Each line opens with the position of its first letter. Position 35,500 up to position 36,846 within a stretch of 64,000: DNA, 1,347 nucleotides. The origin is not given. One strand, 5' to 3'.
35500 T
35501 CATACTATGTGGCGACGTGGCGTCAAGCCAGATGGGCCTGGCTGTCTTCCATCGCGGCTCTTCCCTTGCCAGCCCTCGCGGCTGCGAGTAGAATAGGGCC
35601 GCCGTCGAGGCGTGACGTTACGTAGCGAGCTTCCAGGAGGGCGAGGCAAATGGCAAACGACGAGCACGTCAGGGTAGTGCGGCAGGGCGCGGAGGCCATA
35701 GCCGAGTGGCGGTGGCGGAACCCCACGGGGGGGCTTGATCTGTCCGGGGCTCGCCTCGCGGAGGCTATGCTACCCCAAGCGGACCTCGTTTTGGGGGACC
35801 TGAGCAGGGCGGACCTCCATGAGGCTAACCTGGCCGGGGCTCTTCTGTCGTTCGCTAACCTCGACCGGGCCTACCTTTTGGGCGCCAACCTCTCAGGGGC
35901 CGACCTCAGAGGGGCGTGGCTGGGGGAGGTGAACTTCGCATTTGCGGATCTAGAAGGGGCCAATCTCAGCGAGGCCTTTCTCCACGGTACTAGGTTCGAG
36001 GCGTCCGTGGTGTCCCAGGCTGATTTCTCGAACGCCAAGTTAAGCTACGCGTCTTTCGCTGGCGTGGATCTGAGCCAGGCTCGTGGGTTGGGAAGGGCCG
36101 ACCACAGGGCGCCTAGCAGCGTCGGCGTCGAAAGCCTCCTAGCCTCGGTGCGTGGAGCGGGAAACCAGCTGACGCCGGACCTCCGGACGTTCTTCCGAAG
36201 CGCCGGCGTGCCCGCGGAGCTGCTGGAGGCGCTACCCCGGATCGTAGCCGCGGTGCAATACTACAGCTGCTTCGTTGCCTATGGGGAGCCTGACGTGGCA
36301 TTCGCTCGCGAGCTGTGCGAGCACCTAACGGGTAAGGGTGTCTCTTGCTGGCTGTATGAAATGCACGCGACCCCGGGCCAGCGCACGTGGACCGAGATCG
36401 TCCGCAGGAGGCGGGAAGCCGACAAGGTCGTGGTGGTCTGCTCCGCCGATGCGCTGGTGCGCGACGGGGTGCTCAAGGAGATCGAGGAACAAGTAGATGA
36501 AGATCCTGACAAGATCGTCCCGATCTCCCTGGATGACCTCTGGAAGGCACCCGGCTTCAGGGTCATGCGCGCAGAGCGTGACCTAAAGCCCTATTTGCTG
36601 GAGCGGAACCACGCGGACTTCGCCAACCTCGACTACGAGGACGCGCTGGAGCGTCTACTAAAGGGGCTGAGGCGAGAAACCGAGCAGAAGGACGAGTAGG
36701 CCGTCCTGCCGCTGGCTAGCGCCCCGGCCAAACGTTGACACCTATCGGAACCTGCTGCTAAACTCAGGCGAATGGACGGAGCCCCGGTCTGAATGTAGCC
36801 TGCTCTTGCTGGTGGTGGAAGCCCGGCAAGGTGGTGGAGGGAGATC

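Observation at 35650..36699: Pentapeptide-repeat / TIR-domain fusion protein with candidate catalytic glutamate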

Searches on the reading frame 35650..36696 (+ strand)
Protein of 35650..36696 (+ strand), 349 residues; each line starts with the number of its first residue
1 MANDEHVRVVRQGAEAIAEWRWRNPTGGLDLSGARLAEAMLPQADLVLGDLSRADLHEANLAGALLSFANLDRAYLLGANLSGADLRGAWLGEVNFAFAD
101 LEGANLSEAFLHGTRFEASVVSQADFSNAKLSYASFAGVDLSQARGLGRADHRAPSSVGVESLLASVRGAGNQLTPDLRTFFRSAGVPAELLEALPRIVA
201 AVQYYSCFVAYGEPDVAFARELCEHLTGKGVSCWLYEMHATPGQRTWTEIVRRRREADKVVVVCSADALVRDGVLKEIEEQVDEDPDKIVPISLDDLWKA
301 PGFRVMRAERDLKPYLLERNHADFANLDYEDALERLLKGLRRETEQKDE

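Call 3: search_protein_families(library=pfam, proteins=[window:35650-36696:+], max_evalue=1)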
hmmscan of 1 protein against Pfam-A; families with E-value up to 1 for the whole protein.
window:35650-36696:+ (349 aa): 7 families
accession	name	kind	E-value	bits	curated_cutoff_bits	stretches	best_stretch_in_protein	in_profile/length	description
PF00805.28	Pentapeptide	-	2.6e-29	100.8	20.2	4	50-88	2-40/40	Pentapeptide repeats (8 copies)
PF13676.11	TIR_2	-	1.3e-14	55.1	28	1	208-337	2-122/122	TIR domain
PF13576.12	Pentapeptide_3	-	1.9e-08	34.8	27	2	102-144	2-47/48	Pentapeptide repeats (9 copies)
PF13599.13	Pentapeptide_4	-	5.8e-08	33.1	38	1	93-142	5-54/78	Pentapeptide repeat region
PF01582.25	TIR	-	0.034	14.4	21.3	1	216-283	15-82/179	TIR domain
PF08357.16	SEFIR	-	0.25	12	23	1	217-268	20-70/150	SEFIR domain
PF25296.1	Decapeptide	-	0.45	10.9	45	1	91-144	17-70/74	Decapeptide repeat region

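Call 4: search_protein_families(library=padloc, proteins=[window:35650-36696:+], max_evalue=1)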
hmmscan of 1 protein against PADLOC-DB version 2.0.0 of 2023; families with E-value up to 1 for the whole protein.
window:35650-36696:+ (349 aa): 4 families
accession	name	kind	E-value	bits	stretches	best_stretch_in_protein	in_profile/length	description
PDLC02403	Aga_TIR-PNTD1-PNTD2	-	4.8e-08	30.5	1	215-344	14-135/443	Class I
PDLC02421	Aga_TIR-PNTD1-PNTD2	-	1.5e-05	22.3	1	208-297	7-103/430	Class I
PDLC02416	Aga_REase-TIR-PNTD1-PNTD2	-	0.004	13.9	1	160-300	116-252/572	Class I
PDLC03957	bSEFIR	-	0.019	12.7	1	219-345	56-185/412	-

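Call 5: search_protein_families(library=ncbifam, proteins=[window:35650-36696:+], max_evalue=1)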
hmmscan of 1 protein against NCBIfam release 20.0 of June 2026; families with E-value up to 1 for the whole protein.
window:35650-36696:+ (349 aa): 17 families
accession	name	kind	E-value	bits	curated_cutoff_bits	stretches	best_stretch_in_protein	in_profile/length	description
NF047416.1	penta_HetL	equivalog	4.4e-20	72.1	260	2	74-145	28-99/218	heterocyst differentiation pentapeptide repeat protein HetL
NF052603.1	penta_Alr5209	equivalog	3.4e-17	62.6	125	2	29-110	18-94/113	Alr5209 family pentapeptide repeat protein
NF011744.0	PRK15197.1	equivalog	1.2e-11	44.3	274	1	26-145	151-271/291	SPI-2 type III secretion system effector PipB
NF011743.0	PRK15196.1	equivalog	1.2e-10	40.9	354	1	33-138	151-306/350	type III secretion system effector PipB2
NF000071.4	penta_rpt_QnrA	exception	1.1e-07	31.9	450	2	52-144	60-162/218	QnrA family quinolone resistance pentapeptide repeat protein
NF033086.2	penta_rpt_Qnr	equivalog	5.3e-07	29.6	240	2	75-151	112-182/211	Qnr family pentapeptide repeat protein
NF000349.1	mfpA_AE000516.2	equivalog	6.5e-07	29.4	360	2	27-82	95-150/183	pentapeptide repeat protein MfpA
NF000056.3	penta_rpt_QnrS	exception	8.2e-05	22.4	460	1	42-140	50-148/218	QnrS family quinolone resistance pentapeptide repeat protein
NF000421.1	penta_rpt_QnrVC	exception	0.0001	22.4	460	1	41-96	49-104/218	QnrVC family quinolone resistance pentapeptide repeat protein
NF038182.1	penta_rpt_SmQnr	exception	0.00013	21.8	460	2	37-114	113-190/215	SmQnr family pentapeptide repeat protein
NF012152.0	penta_rpt_QnrC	exception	0.00017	21.7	500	1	48-142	56-160/221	QnrC family quinolone resistance pentapeptide repeat protein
NF000139.2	penta_rpt_QnrD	exception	0.00058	19.9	425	1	30-144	55-169/214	QnrD family quinolone resistance pentapeptide repeat protein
NF000420.1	penta_rpt_QnrB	exception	0.00075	19.6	460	1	73-155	22-99/214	QnrB family quinolone resistance pentapeptide repeat protein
NF012151.0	penta_rpt_QnrAS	exception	0.0068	16.5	490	1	44-143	62-161/218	QnrAS family quinolone resistance pentapeptide repeat protein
NF033375.2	penta_rpt_QnrE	exception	0.01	15.8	480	1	34-143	54-158/214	QnrE family quinolone resistance pentapeptide repeat protein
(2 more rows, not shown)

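Call 6: find_homologous_proteins(query=window:35650-36696:+)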
Query window:35650-36696:+ (349 aa): 1422 proteins with E <= 0.001 among 8000 candidates; the best 120 are listed.
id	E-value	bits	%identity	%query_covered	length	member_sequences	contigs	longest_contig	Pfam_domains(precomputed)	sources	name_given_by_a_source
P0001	2.6e-228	775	100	100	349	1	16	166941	PF13576.13,PF13599.14,PF00805.29,PF13676.12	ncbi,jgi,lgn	-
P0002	9.2e-164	562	77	100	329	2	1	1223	PF13599.14,PF00805.29,PF13676.12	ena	-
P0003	3.6e-153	528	54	99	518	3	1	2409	PF13576.13,PF13599.14,PF00805.29,PF13676.12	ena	-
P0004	3.4e-140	485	66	100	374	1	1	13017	PF13599.14,PF00805.29,PF13676.12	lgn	-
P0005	5.2e-138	478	66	100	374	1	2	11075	PF13599.14,PF00805.29,PF13676.12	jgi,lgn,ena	-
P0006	1.2e-133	463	65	100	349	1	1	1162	PF13599.14,PF00805.29,PF13676.12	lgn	-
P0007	4.5e-133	462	57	98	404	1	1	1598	PF13576.13,PF13599.14,PF00805.29,PF13676.12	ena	-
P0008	2.7e-131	456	57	92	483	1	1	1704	PF13576.13,PF13599.14,PF00805.29,PF13676.12,PF25296.2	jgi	-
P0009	6.1e-129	448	64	95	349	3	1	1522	PF13576.13,PF00805.29,PF13676.12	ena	-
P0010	2.0e-128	446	64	99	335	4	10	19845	PF13576.13,PF00805.29,PF13676.12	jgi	-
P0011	1.4e-125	437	61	100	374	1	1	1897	PF13599.14,PF00805.29,PF13676.12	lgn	-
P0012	4.2e-124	432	56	99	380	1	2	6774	PF13576.13,PF13599.14,PF00805.29,PF13676.12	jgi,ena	-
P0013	1.5e-123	430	57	92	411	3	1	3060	PF13576.13,PF13599.14,PF00805.29,PF13676.12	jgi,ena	-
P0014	5.2e-123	428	59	98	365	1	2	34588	PF13576.13,PF13599.14,PF00805.29,PF13676.12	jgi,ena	-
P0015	7.5e-123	428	54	98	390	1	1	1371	PF13576.13,PF13599.14,PF00805.29,PF13676.12,PF25296.2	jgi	-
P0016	5.5e-122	425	60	99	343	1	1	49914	PF13599.14,PF00805.29,PF13676.12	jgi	jgi:uncharacterized protein YjbI with pentapeptide repeats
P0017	1.4e-121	424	55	98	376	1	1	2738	PF13576.13,PF13599.14,PF00805.29,PF13676.12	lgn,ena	-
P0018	2.0e-121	423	61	100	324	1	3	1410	PF13599.14,PF00805.29,PF13676.12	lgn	-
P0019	7.2e-121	421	51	99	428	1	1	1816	PF13576.13,PF13599.14,PF00805.29,PF13676.12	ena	-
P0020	1.3e-120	421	56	99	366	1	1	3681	PF13576.13,PF13599.14,PF00805.29,PF13676.12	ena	-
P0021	1.4e-119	417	58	99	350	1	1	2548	PF13576.13,PF13599.14,PF00805.29,PF13676.12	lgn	-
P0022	1.4e-119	417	49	93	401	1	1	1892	PF13576.13,PF13599.14,PF00805.29,PF13676.12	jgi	jgi:uncharacterized protein YjbI with pentapeptide repeats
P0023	4.4e-119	416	52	99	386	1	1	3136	PF13576.13,PF13599.14,PF00805.29,PF13676.12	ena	-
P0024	9.6e-119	414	54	99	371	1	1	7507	PF13576.13,PF13599.14,PF00805.29,PF13676.12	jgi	jgi:hypothetical protein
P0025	1.7e-118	414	60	98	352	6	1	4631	PF13576.13,PF13599.14,PF00805.29,PF13676.12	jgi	jgi:uncharacterized protein YjbI with pentapeptide repeats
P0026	3.2e-118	413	59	98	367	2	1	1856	PF13599.14,PF00805.29,PF13676.12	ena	-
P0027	2.6e-117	410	57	98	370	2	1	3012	PF13599.14,PF00805.29,PF13676.12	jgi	-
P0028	5.7e-117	409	59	99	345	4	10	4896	PF13599.14,PF00805.29,PF13676.12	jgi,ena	jgi:hypothetical protein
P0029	8.4e-117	408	55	99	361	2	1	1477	PF13576.13,PF13599.14,PF00805.29,PF13676.12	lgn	-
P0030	9.3e-117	408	59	99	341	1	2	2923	PF13576.13,PF13599.14,PF00805.29,PF13676.12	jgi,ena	-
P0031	1.9e-116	407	51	99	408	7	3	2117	PF13576.13,PF13599.14,PF00805.29,PF13676.12,PF25296.2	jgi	-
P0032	2.7e-116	406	59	98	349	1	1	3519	PF13576.13,PF13599.14,PF00805.29,PF13676.12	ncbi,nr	ncbi:MAG: toll/interleukin-1 receptor domain-containing protein [Dehalococcoidia bacterium]|nr:toll/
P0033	6.9e-116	405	57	97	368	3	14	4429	PF13576.13,PF13599.14,PF00805.29,PF13676.12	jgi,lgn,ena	jgi:hypothetical protein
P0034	3.2e-115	403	62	91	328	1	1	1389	PF13576.13,PF13599.14,PF00805.29,PF13676.12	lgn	-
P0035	5.6e-115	402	55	99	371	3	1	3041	PF13576.13,PF13599.14,PF00805.29,PF13676.12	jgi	-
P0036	5.7e-115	402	51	98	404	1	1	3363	PF13576.13,PF13599.14,PF00805.29,PF13676.12,PF25296.2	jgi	-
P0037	8.0e-115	402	54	97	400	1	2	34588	PF13576.13,PF13599.14,PF00805.29,PF13676.12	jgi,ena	-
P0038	1.5e-114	401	59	98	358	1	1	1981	PF13576.13,PF13599.14,PF00805.29,PF13676.12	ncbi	-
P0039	3.1e-114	400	54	99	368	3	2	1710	PF13576.13,PF13599.14,PF00805.29,PF13676.12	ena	-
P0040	5.2e-114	399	57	99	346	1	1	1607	PF13576.13,PF13599.14,PF00805.29,PF13676.12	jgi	jgi:uncharacterized protein YjbI with pentapeptide repeats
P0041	5.9e-114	399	60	98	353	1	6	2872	PF13576.13,PF13599.14,PF00805.29,PF13676.12,PF25296.2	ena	-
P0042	6.1e-114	399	58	98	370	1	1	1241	PF13576.13,PF13599.14,PF00805.29,PF13676.12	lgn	-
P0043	2.0e-113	397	57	99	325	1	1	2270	PF00805.29,PF13676.12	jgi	jgi:hypothetical protein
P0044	2.2e-113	397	52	99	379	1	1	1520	PF13576.13,PF13599.14,PF00805.29,PF13676.12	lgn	-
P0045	3.0e-113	396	54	97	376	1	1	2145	PF13599.14,PF00805.29,PF13676.12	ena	-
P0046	7.8e-113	395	58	97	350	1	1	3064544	PF13576.13,PF13599.14,PF00805.29,PF13676.12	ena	-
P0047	8.3e-113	395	58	98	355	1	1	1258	PF13599.14,PF00805.29,PF13676.12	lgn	-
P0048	9.4e-113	395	56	99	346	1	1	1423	PF13576.13,PF13599.14,PF00805.29,PF13676.12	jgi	jgi:hypothetical protein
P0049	9.8e-113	395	53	99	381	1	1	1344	PF13576.13,PF13599.14,PF00805.29,PF13676.12,PF25296.2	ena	-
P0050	2.4e-112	393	55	98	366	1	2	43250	PF13576.13,PF13599.14,PF00805.29,PF13676.12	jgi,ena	-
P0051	2.8e-112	393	52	97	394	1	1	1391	PF13576.13,PF13599.14,PF00805.29,PF13676.12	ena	-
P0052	2.9e-112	393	57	100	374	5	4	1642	PF13599.14,PF00805.29,PF13676.12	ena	-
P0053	4.2e-112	393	53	99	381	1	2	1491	PF13576.13,PF13599.14,PF00805.29,PF13676.12,PF25296.2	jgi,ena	-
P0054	4.8e-112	392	54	99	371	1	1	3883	PF13576.13,PF13599.14,PF00805.29,PF13676.12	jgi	jgi:uncharacterized protein YjbI with pentapeptide repeats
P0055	6.7e-112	392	57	99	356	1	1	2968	PF13576.13,PF13599.14,PF00805.29,PF13676.12,PF25296.2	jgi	jgi:hypothetical protein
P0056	7.2e-112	392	56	98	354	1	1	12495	PF13599.14,PF00805.29,PF13676.12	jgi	jgi:hypothetical protein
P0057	1.4e-111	391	56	97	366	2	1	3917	PF13576.13,PF13599.14,PF00805.29,PF13676.12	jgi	-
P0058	2.0e-111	390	58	99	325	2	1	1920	PF13599.14,PF00805.29,PF13676.12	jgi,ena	-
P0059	3.1e-111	390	49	98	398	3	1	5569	PF13576.13,PF13599.14,PF00805.29,PF13676.12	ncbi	ncbi:MAG: toll/interleukin-1 receptor domain-containing protein, partial [Dehalococcoidia bacterium]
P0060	3.3e-111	390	53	98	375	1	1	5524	PF13576.13,PF13599.14,PF00805.29,PF13676.12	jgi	-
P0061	4.1e-111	389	56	99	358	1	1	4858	PF13576.13,PF13599.14,PF00805.29,PF13676.12,PF25296.2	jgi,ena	-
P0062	4.6e-111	389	54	98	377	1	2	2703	PF13576.13,PF13599.14,PF00805.29,PF13676.12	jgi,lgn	jgi:hypothetical protein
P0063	5.1e-111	389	53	98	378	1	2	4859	PF13576.13,PF13599.14,PF00805.29,PF13676.12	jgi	-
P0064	1.6e-110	387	57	99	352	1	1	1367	PF13599.14,PF00805.29,PF13676.12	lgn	-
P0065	1.6e-110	387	55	99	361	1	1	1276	PF13576.13,PF13599.14,PF00805.29,PF13676.12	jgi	jgi:uncharacterized protein YjbI with pentapeptide repeats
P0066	2.9e-110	387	55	99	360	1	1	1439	PF13576.13,PF13599.14,PF00805.29,PF13676.12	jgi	jgi:uncharacterized protein YjbI with pentapeptide repeats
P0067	4.6e-110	386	57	99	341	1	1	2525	PF13576.13,PF00805.29,PF13676.12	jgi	jgi:hypothetical protein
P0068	7.6e-110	385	54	98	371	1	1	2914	PF13576.13,PF13599.14,PF00805.29,PF13676.12,PF25296.2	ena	-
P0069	8.1e-110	385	54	99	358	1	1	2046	PF13599.14,PF00805.29,PF13676.12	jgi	jgi:hypothetical protein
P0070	8.2e-110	385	55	99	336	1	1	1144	PF13576.13,PF13599.14,PF00805.29,PF13676.12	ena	-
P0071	9.0e-110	385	52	99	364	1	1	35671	PF13576.13,PF13599.14,PF00805.29,PF13676.12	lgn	-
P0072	1.5e-109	384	48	93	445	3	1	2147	PF13576.13,PF13599.14,PF00805.29,PF13676.12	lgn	-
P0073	1.9e-109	384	59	98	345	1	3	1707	PF00805.29,PF13676.12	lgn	-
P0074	3.1e-109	383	53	99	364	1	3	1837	PF13576.13,PF13599.14,PF00805.29,PF13676.12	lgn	-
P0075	4.8e-109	383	53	98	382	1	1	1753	PF13576.13,PF13599.14,PF00805.29,PF13676.12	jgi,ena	-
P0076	5.6e-109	382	50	99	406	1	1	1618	PF13576.13,PF13599.14,PF00805.29,PF13676.12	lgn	-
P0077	8.8e-109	382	55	99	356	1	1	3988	PF13599.14,PF00805.29,PF13676.12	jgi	-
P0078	1.0e-108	382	42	98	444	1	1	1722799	PF13576.13,PF13599.14,PF00805.29,PF13676.12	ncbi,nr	ncbi:MAG: pentapeptide repeat-containing protein [Candidatus Bathyarchaeota archaeon]|nr:MAG: pentap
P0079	1.2e-108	381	52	98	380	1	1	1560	PF13576.13,PF13599.14,PF00805.29,PF13676.12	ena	-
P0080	1.3e-108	381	47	98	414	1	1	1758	PF13576.13,PF13599.14,PF00805.29,PF13676.12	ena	-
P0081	1.7e-108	381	43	98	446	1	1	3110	PF13576.13,PF13599.14,PF00805.29,PF13676.12,PF25296.2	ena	-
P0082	2.3e-108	380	54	99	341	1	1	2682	PF13576.13,PF13599.14,PF00805.29,PF13676.12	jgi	jgi:hypothetical protein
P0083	2.9e-108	380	57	97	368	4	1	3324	PF13576.13,PF13599.14,PF00805.29,PF13676.12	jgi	jgi:hypothetical protein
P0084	3.8e-108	380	51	99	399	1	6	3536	PF13576.13,PF13599.14,PF00805.29,PF13676.12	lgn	-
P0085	4.0e-108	380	54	99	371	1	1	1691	PF13576.13,PF13599.14,PF00805.29,PF13676.12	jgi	jgi:uncharacterized protein YjbI with pentapeptide repeats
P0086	4.4e-108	379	55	98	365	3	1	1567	PF13576.13,PF13599.14,PF00805.29,PF13676.12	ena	-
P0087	5.9e-108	379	50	97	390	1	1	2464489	PF13576.13,PF13599.14,PF00805.29,PF13676.12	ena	-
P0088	8.6e-108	378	48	98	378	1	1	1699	PF13576.13,PF13599.14,PF00805.29,PF13676.12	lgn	-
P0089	1.0e-107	378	54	99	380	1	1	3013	PF13576.13,PF13599.14,PF00805.29,PF13676.12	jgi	jgi:hypothetical protein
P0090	1.2e-107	378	51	98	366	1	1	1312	PF13576.13,PF13599.14,PF00805.29,PF13676.12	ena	-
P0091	1.4e-107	378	55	98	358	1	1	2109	PF13576.13,PF13599.14,PF00805.29,PF13676.12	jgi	jgi:hypothetical protein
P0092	2.4e-107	377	55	100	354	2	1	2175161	PF13576.13,PF13599.14,PF00805.29,PF13676.12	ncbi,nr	ncbi:MAG: toll/interleukin-1 receptor domain-containing protein [Dehalococcoidia bacterium]|nr:MAG: 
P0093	4.5e-107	376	55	98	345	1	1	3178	PF13599.14,PF00805.29,PF13676.12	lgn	-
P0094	4.5e-107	376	57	98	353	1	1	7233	PF13576.13,PF13599.14,PF00805.29,PF13676.12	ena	-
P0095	5.1e-107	376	50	98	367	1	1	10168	PF13599.14,PF00805.29,PF13676.12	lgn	-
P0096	5.9e-107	376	52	100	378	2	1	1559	PF13599.14,PF00805.29,PF13676.12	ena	-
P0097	7.5e-107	375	48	95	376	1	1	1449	PF13576.13,PF13599.14,PF00805.29,PF13676.12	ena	-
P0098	2.2e-106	374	52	97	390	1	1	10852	PF13576.13,PF13599.14,PF00805.29,PF13676.12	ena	-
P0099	2.4e-106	374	58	98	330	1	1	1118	PF13599.14,PF00805.29,PF13676.12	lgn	-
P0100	2.9e-106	373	51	98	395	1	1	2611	PF13576.13,PF13599.14,PF00805.29,PF13676.12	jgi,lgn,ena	-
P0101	3.6e-106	373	54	99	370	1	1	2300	PF13576.13,PF13599.14,PF00805.29,PF13676.12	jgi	jgi:GNAT superfamily N-acetyltransferase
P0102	3.7e-106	373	57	98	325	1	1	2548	PF00805.29,PF13676.12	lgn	-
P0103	4.3e-106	373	56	98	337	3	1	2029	PF13576.13,PF13599.14,PF00805.29,PF13676.12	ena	-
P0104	6.1e-106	372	53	97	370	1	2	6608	PF13599.14,PF00805.29,PF13676.12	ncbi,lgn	ncbi:MAG: toll/interleukin-1 receptor domain-containing protein [Dehalococcoidia bacterium]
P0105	7.5e-106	372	57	98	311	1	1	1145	PF00805.29,PF13676.12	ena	-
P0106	8.7e-106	372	51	98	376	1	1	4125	PF13576.13,PF13599.14,PF00805.29,PF13676.12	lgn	-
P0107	8.8e-106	372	49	99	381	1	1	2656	PF13576.13,PF13599.14,PF00805.29,PF13676.12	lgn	-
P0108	1.3e-105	371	54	98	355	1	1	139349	PF13599.14,PF00805.29,PF13676.12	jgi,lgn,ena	-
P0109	1.4e-105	371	52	98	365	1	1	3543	PF13576.13,PF13599.14,PF00805.29,PF13676.12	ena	-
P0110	1.4e-105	371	58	98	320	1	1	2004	PF00805.29,PF13676.12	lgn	-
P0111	1.6e-105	371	52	99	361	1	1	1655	PF13599.14,PF00805.29,PF13676.12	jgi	-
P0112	3.8e-105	370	55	99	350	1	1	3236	PF13599.14,PF00805.29,PF13676.12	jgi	jgi:hypothetical protein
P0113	3.9e-105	370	56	99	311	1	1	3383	PF00805.29,PF13676.12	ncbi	-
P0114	5.7e-105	369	52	99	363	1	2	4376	PF13599.14,PF00805.29,PF13676.12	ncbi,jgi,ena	-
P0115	5.9e-105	369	54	98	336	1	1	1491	PF13576.13,PF13599.14,PF00805.29,PF13676.12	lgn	-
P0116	9.2e-105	369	56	98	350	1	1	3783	PF13576.13,PF13599.14,PF00805.29,PF13676.12,PF25296.2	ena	-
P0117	9.6e-105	368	49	98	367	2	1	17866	PF13576.13,PF13599.14,PF00805.29,PF13676.12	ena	-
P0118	9.7e-105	368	49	99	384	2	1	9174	PF13576.13,PF13599.14,PF00805.29,PF13676.12,PF25296.2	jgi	-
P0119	1.6e-104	368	49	98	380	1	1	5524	PF13576.13,PF13599.14,PF00805.29,PF13676.12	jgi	-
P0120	2.8e-104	367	52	99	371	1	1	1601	PF13576.13,PF13599.14,PF00805.29,PF13676.12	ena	-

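Call 29: fold_search(model_id=the predicted structure, library=pdb)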
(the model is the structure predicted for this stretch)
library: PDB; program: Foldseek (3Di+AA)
matches with E <= 10: 1113; with E <= 0.001: 53
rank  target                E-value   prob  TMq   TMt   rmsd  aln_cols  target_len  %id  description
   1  4ycq                  3.3e-09  1.00  0.18  0.31  12.1       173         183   33  Beta1 synthetic solenoid protein (released 2016-03-09)
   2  4yei_A                7.4e-09  1.00  0.21  0.30  10.3       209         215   29  Beta1mut synthetic solenoid protein (released 2016-03-09)
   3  2j8k                  8.2e-09  1.00  0.24  0.45   9.4       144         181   38  Structure of the fusion of NP275 and NP276, pentapeptide repeat proteins from Nostoc punctiforme (released 2006-12-07)
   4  4yc5                  1.4e-08  1.00  0.35  0.56   7.9       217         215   28  Beta1 synthetic solenoid protein (released 2016-03-09)
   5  5dns_A                1.6e-08  1.00  0.37  0.56   3.4       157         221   36  t1428 loop variant in P3221 (released 2016-09-28)
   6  5di5                  1.7e-08  1.00  0.19  0.29  10.2       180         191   29  beta1 t801 loop variant in P3221 (released 2016-08-31)
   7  5dqa_C                3.0e-08  1.00  0.23  0.33  10.4       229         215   25  t3284 loop variant of beta1 (released 2016-08-31)
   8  5dns_B                6.5e-08  1.00  0.18  0.30  11.6       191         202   33  t1428 loop variant in P3221 (released 2016-09-28)
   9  4yfo                  1.1e-07  1.00  0.25  0.38  10.8       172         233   35  beta1_ex1 (released 2016-03-16)
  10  3du1                  1.5e-07  1.00  0.14  0.19  12.2       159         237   32  The 2.0 Angstrom Resolution Crystal Structure of HetL, a Pentapeptide Repeat Protein involved in Heterocyst Differentiat (released 2008-11-11)
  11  5dn0                  1.8e-07  1.00  0.24  0.37   9.9       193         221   29  t1555 loop variant (released 2016-08-31)
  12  5dra                  2.1e-07  1.00  0.34  0.59   5.3       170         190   34  t3284 loop variant of beta1 (released 2016-08-31)
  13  6zt4_A                9.9e-07  1.00  0.27  0.47   8.1       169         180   19  Pentapeptide repeat protein MfpA from Mycobacterium smegmatis (released 2021-03-03)
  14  6zt5_B                1.3e-06  1.00  0.26  0.46   8.2       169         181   19  Complex between a homodimer of Mycobacterium smegmatis MfpA and a single copy of the N-terminal 47 kDa fragment of the (released 2021-03-03)
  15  2xtw_C                2.0e-06  1.00  0.17  0.26  12.3       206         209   12  Structure of QnrB1 (Full length), a plasmid-mediated fluoroquinolone resistance protein (released 2010-10-20)
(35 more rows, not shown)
